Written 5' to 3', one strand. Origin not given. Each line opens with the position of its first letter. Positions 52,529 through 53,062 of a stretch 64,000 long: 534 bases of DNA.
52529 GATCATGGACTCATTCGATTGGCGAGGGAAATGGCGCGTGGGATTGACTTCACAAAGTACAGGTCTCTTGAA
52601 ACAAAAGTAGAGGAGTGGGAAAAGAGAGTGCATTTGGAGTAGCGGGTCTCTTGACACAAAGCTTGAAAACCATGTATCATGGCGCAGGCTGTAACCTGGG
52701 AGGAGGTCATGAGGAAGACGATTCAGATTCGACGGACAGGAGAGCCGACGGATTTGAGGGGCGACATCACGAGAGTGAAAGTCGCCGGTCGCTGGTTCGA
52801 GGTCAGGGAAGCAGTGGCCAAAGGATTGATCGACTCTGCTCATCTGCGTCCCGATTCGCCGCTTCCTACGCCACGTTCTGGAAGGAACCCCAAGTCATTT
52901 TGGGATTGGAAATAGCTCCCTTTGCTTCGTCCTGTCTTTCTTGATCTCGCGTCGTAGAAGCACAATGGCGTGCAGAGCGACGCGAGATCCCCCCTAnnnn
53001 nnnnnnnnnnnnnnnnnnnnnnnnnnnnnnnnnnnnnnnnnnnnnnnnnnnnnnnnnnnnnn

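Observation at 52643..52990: GC-rich mini-module after recG with its own consensus promoter, a small ORF and a 12-bp stem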

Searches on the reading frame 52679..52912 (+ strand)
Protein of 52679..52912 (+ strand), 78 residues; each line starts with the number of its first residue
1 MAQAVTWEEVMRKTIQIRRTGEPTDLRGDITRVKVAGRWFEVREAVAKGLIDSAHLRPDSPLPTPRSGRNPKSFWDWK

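Call 7: search_protein_families(library=pfam, proteins=[window:52679-52912:+], max_evalue=1)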
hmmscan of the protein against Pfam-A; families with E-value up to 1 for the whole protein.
window:52679-52912:+ (78 aa): 0 families

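Call 8: find_homologous_proteins(query=window:52679-52912:+, max_evalue=1)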
Query seq(78 aa) (78 aa): 1 proteins with E <= 1 among 2 candidates.
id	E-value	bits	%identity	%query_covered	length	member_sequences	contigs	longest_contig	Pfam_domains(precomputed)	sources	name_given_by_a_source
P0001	4.7e-39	150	100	87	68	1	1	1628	-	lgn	-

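Call 12: find_encoding_contigs(protein=P0001, flank=10000)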
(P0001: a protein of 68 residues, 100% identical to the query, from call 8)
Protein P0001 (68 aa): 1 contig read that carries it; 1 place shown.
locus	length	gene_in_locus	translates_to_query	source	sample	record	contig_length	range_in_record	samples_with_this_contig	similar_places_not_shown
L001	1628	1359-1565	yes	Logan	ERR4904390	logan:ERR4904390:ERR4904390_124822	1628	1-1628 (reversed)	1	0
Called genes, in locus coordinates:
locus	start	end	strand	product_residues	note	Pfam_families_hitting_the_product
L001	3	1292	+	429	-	?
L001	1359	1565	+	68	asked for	-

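Call 31: predict_structure(protein=window:52709-52912:+)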
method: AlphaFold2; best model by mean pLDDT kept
length: 68 residues; sequences in the alignment: 1
mean_pLDDT: 54.3   pTM: 0.37
mean pLDDT of the five models: 54.3, 52.0, 51.5, 50.5, 46.3
residues with pLDDT >= 90: 0; 70-90: 10; 50-70: 25; < 50: 33
segments of 3 or more residues with pLDDT < 50: 1-4, 10-14, 47-64, 66-68
pLDDT, mean of each block of 10 residues (from residue 1): 51 49 70 70 50 44 45
secondary structure, 60 per line:
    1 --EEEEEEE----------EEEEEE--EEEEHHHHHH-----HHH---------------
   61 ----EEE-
elements in order: E3-9 E20-25 E28-31 H32-37 E65-67

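Call 46: search_protein_families(library=padloc, max_evalue=0.1, proteins=[window:52709-52912:+])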
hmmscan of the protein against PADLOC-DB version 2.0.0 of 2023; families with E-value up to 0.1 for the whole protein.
seq(68 aa): 0 families

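Call 47: search_protein_families(library=phrogs, max_evalue=0.1, proteins=[window:52709-52912:+])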
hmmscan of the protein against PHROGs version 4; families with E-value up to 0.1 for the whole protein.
seq(68 aa): 0 families

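Call 59: search_dna_similar(query=window:52709-52912:+, collection=plasmids, mode=protein, max_evalue=0.1, max_rows=5)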
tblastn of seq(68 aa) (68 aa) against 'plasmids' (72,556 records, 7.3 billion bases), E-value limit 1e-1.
No match.

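Call 60: search_dna_similar(query=window:52709-52912:+, collection=phages, mode=protein, max_evalue=0.1, max_rows=5)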
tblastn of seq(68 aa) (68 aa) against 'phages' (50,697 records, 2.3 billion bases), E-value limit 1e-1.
No match.

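Call 67: search_protein_representatives(protein=window:52709-52912:+)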
Query: 68 residues. Proteins with E-value up to 0.001 (for the whole library): 5; up to 1e-10: 2; up to 1e-30: 1. The best 5 are listed.
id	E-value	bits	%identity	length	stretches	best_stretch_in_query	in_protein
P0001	7.1e-40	149.9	100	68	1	1-68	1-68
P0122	1.5e-19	85.6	39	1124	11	14-44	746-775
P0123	5.8e-08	48.9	40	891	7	33-57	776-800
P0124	1.7e-04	37.9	40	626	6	33-57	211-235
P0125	2.0e-04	37.7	31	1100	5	22-58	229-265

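Call 68: fold_search(model_id=the predicted structure, library=pdb)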
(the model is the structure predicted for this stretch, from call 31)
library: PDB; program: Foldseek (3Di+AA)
matches with E <= 10: 55; with E <= 0.001: 0
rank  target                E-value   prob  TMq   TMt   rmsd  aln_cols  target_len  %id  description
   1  5ela                  3.0e+00  0.04  0.22  0.08   9.3        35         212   26  The structure of DHAR1 from Arabidopsis thaliana (released 2016-11-16)
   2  7eko_I                3.2e+00  0.12  0.20  0.07   1.3        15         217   53  CrClpP-S1 (released 2021-10-20)
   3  4di1_B                3.2e+00  0.10  0.20  0.07   2.5        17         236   59  Crystal structure of enoyl-CoA hydratase EchA17 from Mycobacterium marinum (released 2012-02-08)
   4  4di1_A                3.2e+00  0.10  0.20  0.06   2.5        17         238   59  Crystal structure of enoyl-CoA hydratase EchA17 from Mycobacterium marinum (released 2012-02-08)
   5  4di1_C                3.2e+00  0.10  0.20  0.06   2.5        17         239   59  Crystal structure of enoyl-CoA hydratase EchA17 from Mycobacterium marinum (released 2012-02-08)
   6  4hnk_K                5.4e+00  0.08  0.20  0.09   1.4        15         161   47  Crystal structure of an Enzyme (released 2012-12-05)
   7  6x6h_A2               5.8e+00  0.06  0.29  0.45   6.5        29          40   28  Structure of Shiga toxin 2 with a C-terminal peptide of ribosomal P stalk proteins (released 2020-09-09)
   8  7u91_A                5.8e+00  0.02  0.24  0.07   8.3        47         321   26  Crystal structure of queuine salvage enzyme DUF2419, in complex with queuosine-5'-monophosphate (released 2022-12-21)
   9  7ea4_B                5.8e+00  0.02  0.17  0.02   6.5        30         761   13  Crystal Structure of L182E D-Succinylase (DSA) from Cupriavidus sp. P4-10-C (released 2022-01-26)
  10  7eby_A                5.8e+00  0.02  0.17  0.02   6.5        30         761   13  Crystal structure of D-Succinylase (DSA) from Cupriavidus sp. P4-10-C (released 2022-01-26)
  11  7ea4_A                5.8e+00  0.02  0.17  0.02   6.5        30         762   13  Crystal Structure of L182E D-Succinylase (DSA) from Cupriavidus sp. P4-10-C (released 2022-01-26)
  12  4q28_C                6.2e+00  0.08  0.22  0.14   1.6        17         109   47  Crystal Structure of the Plectin 1 and 2 Repeats of the Human Periplakin. Northeast Structural Genomics Consortium (NE (released 2014-06-18)
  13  4gm2_B                6.2e+00  0.08  0.20  0.09   1.4        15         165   47  The crystal structure of a peptidase from plasmodium falciparum (released 2012-12-05)
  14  4gm2_A                6.2e+00  0.08  0.20  0.08   1.4        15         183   47  The crystal structure of a peptidase from plasmodium falciparum (released 2012-12-05)
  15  3m6n_B                6.2e+00  0.07  0.21  0.06   1.5        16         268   25  Crystal structure of RpfF (released 2010-09-22)
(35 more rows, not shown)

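Call 70: search_protein_families(library=pfam, max_evalue=1, proteins=[P0122])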
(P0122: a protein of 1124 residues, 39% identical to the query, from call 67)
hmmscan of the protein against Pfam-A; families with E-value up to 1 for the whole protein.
P0122 (1124 aa): 13 families
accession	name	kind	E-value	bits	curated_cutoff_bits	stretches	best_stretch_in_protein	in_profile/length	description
PF00681.25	Plectin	-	1.1e-103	339.2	20.5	22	57-82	9-34/39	Plectin repeat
PF23736.1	Ig_ZP2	-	1.4e-23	83.4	27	0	116-149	35-66/126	Zona pellucida sperm-binding protein 2, Ig-like domain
PF18755.6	RAMA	-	2.7e-23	82.4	35.2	0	261-293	14-46/107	Restriction Enzyme Adenine Methylase Associated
PF10655.14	DUF2482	-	3.6e-23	82.4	25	0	859-900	36-75/97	Hypothetical protein of unknown function (DUF2482)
PF19148.5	DUF5830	-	7.7e-21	74.6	26.8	0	834-891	13-68/114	Family of unknown function (DUF5830)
PF21377.3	MurD_N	-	1.1e-14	54.7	24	0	797-831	21-54/76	MurD N-terminal domain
PF01343.23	Peptidase_S49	-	3.7e-14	53.4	24.9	0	321-353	106-138/154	Peptidase family S49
PF22367.1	FlgE_3rd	-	9.2e-13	48.9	27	0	355-410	34-89/121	Flagellar hook protein FlgE, third domain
PF17985.6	SipA_VBS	-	8.8e-12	44.7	20.3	0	85-102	2-19/22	SipA vinculin binding site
PF03536.20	VRP3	-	1.9e-11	44.4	25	0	395-428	111-144/240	Salmonella virulence-associated 28kDa protein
PF21917.1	NMB0537_N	-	4.3e-07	29.9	23.9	0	70-82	13-25/36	N-terminal region of NMB0537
PF19970.4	VMAP-M9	-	0.0046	17.6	27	0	783-841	19-75/135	vWA-MoxR associated protein middle region (VMAP-M) 9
PF21688.3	FAD-depend_C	-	0.073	13.7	27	0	103-159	118-174/197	FAD-dependent protein, C-terminal domain-like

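Call 73: search_solved_structures(query=window:52709-52912:+, max_evalue=10, show_alignments=3)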
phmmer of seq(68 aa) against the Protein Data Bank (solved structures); distinct sequences matched with E-value up to 10: 2.
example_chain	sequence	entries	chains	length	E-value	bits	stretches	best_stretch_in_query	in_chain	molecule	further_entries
9cfj_A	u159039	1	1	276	0.61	13.9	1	21-62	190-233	FluC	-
6t6h_A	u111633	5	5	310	1.2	13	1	15-61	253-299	BotH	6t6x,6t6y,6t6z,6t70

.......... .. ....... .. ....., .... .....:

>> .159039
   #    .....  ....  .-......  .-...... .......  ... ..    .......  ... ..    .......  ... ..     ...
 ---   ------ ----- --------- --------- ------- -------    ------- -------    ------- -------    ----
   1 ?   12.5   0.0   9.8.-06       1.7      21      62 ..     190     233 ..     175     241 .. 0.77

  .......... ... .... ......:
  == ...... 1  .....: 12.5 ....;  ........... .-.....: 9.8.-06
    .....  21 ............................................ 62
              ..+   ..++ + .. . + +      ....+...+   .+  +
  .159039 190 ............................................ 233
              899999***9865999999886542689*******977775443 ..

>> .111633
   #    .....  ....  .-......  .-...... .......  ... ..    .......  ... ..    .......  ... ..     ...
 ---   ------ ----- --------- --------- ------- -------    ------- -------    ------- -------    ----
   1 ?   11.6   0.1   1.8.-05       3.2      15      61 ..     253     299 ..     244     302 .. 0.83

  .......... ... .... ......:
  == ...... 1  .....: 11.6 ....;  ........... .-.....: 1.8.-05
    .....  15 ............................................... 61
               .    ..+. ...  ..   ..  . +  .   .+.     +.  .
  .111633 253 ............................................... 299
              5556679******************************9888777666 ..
